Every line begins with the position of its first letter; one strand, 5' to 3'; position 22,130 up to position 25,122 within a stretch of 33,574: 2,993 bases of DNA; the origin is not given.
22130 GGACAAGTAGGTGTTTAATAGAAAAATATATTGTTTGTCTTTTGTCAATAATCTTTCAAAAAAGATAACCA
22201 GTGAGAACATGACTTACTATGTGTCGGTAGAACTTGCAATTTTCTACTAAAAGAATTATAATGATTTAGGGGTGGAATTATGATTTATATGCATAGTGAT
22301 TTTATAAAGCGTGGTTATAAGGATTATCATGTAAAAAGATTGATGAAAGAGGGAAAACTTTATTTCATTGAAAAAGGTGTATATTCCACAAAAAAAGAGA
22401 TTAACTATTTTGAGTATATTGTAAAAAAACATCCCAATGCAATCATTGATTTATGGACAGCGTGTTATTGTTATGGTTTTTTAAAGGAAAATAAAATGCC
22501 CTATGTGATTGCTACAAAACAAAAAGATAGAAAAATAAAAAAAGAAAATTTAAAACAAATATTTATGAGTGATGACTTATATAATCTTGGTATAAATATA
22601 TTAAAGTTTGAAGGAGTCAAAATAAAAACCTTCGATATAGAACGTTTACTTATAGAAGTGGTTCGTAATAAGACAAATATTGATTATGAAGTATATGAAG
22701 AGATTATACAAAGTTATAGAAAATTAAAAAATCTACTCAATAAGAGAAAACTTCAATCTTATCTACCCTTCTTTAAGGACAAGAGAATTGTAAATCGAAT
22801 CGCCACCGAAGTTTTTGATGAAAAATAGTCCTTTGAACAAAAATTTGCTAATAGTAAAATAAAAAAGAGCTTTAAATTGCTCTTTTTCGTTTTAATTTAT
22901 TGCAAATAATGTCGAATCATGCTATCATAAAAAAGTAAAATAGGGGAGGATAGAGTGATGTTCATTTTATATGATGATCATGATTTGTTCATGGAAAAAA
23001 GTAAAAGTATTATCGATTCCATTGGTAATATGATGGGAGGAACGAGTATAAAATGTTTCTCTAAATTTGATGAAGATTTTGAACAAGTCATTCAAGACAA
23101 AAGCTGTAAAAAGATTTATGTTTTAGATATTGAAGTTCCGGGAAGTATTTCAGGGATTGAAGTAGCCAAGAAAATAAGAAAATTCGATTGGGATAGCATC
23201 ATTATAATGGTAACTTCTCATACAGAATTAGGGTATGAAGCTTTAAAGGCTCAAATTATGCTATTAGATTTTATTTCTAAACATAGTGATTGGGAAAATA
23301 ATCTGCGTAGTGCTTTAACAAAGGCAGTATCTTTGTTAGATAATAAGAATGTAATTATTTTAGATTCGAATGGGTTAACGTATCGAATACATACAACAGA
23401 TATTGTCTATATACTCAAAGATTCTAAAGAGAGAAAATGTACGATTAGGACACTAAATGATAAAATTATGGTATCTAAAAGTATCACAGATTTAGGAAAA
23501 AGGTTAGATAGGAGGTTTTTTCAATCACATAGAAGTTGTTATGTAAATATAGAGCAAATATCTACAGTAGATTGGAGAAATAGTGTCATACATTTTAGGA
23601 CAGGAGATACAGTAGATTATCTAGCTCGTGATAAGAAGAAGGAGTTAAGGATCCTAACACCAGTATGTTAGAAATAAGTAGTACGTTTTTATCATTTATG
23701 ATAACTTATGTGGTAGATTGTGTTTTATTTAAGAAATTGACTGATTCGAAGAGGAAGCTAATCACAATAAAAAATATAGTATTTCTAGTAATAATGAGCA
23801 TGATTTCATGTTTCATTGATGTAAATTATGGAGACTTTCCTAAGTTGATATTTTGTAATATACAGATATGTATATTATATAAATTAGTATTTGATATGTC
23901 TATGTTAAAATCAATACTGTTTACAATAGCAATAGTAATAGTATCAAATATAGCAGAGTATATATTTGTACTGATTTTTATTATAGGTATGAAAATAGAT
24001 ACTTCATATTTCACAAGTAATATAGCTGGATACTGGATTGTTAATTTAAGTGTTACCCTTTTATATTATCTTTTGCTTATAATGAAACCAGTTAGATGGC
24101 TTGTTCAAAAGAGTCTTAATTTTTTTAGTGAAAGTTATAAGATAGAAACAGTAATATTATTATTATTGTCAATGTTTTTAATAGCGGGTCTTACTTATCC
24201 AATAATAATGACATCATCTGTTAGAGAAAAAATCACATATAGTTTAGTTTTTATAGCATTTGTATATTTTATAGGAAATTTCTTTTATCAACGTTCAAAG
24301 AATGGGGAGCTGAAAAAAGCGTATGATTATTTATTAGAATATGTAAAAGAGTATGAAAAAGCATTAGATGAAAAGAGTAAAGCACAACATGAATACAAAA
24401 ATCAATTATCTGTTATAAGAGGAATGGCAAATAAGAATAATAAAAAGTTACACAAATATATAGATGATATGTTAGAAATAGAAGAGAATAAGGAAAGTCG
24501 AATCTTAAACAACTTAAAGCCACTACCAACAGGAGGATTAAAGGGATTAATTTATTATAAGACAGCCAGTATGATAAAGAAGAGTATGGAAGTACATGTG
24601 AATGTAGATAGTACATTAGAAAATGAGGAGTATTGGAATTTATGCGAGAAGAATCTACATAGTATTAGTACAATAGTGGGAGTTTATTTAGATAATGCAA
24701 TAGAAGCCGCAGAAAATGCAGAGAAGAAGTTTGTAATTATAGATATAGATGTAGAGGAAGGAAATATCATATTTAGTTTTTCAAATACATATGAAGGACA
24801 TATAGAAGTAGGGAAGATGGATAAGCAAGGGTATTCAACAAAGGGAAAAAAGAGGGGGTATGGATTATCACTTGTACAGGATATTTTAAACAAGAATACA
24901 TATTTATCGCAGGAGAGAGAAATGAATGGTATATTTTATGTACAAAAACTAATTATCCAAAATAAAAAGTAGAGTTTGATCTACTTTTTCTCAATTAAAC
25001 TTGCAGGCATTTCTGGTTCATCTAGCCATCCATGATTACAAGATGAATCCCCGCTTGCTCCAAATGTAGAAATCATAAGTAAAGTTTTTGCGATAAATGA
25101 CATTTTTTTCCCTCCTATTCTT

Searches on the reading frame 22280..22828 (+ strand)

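Call 3: search_protein_families(library=pfam, proteins=[window:22280-22828:+], max_evalue=1)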
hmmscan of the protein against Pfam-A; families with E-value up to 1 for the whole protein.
window:22280-22828:+ (182 aa): 3 families
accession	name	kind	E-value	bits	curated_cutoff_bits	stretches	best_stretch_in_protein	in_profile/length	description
PF09970.15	DUF2204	-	0.0024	18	20.3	1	89-174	92-179/181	Nucleotidyl transferase of unknown function (DUF2204)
PF11372.14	DUF3173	-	0.0082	16.4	25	1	5-38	5-40/58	Domain of unknown function (DUF3173)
PF13338.12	AbiEi_4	-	0.12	12.9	25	1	7-35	18-46/49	Transcriptional regulator, AbiEi antitoxin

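Call 4: search_protein_families(library=ncbifam, proteins=[window:22280-22828:+], max_evalue=1)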
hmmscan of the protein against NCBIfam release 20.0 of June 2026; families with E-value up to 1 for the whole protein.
window:22280-22828:+ (182 aa): 0 families

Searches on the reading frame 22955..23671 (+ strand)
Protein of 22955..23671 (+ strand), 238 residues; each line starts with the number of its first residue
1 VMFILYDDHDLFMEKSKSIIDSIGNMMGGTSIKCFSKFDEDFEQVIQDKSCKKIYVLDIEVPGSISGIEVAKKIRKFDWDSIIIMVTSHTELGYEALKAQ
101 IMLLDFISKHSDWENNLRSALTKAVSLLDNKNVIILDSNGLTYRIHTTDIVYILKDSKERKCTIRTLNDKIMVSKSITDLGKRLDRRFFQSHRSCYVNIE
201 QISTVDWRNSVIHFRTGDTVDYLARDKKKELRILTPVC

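Call 3: search_protein_families(library=pfam, proteins=[window:22955-23671:+], max_evalue=1)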
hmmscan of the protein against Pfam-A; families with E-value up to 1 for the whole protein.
window:22955-23671:+ (238 aa): 5 families
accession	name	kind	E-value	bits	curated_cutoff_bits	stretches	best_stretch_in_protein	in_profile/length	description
PF04397.21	LytTR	-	6.5e-14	52.4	22.6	1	142-232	3-94/98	LytTr DNA-binding domain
PF00072.30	Response_reg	-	1.7e-08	35.1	30.2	1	5-114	3-104/111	Response regulator receiver domain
PF20780.2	TssR_M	-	0.013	15.6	25.7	1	120-171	12-66/86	TssR second domain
PF23163.1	CSD_RNase_II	-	0.058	13.8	24.3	1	131-157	27-53/60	CSD-like barrel domain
PF03139.20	AnfG_VnfG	-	0.085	13.5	27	1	102-186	15-95/111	Vanadium/alternative nitrogenase delta subunit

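Call 4: search_protein_families(library=ncbifam, proteins=[window:22955-23671:+], max_evalue=1)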
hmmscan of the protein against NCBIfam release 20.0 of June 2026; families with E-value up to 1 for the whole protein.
window:22955-23671:+ (238 aa): 15 families
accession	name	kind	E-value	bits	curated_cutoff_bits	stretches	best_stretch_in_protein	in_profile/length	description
NF046049.1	quorum_RR_AgrA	equivalog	3.4e-16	59.5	400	1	7-226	7-234/238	quorum-sensing response regulator AgrA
NF010684.1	PRK14084.1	equivalog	5.8e-09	36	375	2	122-211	138-227/254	response regulator transcription factor LytR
NF007419.0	PRK09958.1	equivalog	9.5e-09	35.1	251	1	4-117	4-110/204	acid-sensing system DNA-binding response regulator EvgA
NF007018.1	PRK09483.1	equivalog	9e-07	28.7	280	1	4-114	5-109/217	UvrY/SirA/GacA family response regulator transcription factor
NF006900.1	PRK09390.1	equivalog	0.00051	19.6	255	1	51-144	48-139/203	response regulator FixJ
NF052445.1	RespRegMctR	equivalog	0.0066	15.9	300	1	3-94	4-89/205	two-component system response regulator MctR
NF008469.0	PRK11361.1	equivalog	0.0067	15.2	714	1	52-136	49-131/461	acetoacetate metabolism transcriptional regulator AtoC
NF007403.0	PRK09935.1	equivalog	0.011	15.3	271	1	54-115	52-112/210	fimbria biosynthesis transcriptional regulator FimZ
NF041367.1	CheY_Halo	equivalog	0.017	15.5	200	1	53-90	44-80/114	chemotaxis protein CheY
NF033791.1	ActR_PrrA_rreg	equivalog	0.017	15.1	250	1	49-123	43-115/173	ActR/PrrA/RegA family redox response regulator transcription factor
NF040749.1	tetrathio_RR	equivalog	0.017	14.9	290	1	50-127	42-117/191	tetrathionate respiration response regulator TtrR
NF041946.1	LuxO_transreg_Vib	equivalog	0.04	12.7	800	1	46-125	36-112/463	quorum-sensing sigma-54 dependent transcriptional regulator LuxO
TIGR02930.1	vnfG_nitrog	equivalog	0.068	13.6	141.7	1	102-184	13-91/109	V-containing nitrogenase subunit delta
NF012023.0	PRK15479.1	equivalog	0.069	12.7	337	1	52-94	45-86/224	transcriptional regulator TctD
NF008296.0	PRK11083.1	equivalog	0.088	12.2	273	1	12-89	8-83/228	two-component system response regulator CreB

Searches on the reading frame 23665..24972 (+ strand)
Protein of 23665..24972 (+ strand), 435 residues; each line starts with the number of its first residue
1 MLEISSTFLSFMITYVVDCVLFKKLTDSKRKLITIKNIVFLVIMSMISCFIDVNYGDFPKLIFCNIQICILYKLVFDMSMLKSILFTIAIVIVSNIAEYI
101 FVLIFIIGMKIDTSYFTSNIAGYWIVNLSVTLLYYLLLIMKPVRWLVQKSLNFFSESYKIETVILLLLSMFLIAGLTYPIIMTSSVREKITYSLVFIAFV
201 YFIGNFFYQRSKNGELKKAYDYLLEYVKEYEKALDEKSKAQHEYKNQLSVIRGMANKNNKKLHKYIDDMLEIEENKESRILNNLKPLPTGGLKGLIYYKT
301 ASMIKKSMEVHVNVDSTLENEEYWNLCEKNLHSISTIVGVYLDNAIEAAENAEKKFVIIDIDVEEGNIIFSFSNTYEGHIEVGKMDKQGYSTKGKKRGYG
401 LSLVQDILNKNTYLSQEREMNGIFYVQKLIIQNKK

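Call 3: search_protein_families(library=pfam, proteins=[window:23665-24972:+], max_evalue=1)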
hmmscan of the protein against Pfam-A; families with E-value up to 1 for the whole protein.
window:23665-24972:+ (435 aa): 3 families
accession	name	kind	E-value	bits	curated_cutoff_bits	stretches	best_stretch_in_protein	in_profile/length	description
PF14501.12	HATPase_c_5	-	2.4e-14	53.5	22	1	332-427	4-98/102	GHKL domain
PF02518.31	HATPase_c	-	0.0015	19.4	26.4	1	334-409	6-85/111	Histidine kinase-, DNA gyrase B-, and HSP90-like ATPase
PF10312.14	Cactin_mid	-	0.93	9.6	23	0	217-277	36-96/194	Conserved mid region of cactin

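Call 4: search_protein_families(library=ncbifam, proteins=[window:23665-24972:+], max_evalue=1)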
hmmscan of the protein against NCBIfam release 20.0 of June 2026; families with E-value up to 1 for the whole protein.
window:23665-24972:+ (435 aa): 4 families
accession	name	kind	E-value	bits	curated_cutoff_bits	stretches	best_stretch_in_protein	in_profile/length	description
NF008298.1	PRK11086.1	subfamily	2.2e-22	79.2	520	1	224-410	323-502/529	DcuS/MalK family sensor histidine kinase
NF038334.1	malate_HK_MalK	exception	5.4e-17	61.6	800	1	224-410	323-502/533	malate sensor histidine kinase MalK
NF046015.1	HisKinAgrCStaph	equivalog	1.8e-16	60.4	500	1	26-428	20-413/414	quorum-sensing sensor histidine kinase AgrC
TIGR01925.2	spIIAB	equivalog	0.023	14.6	135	1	329-415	33-122/137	anti-sigma F factor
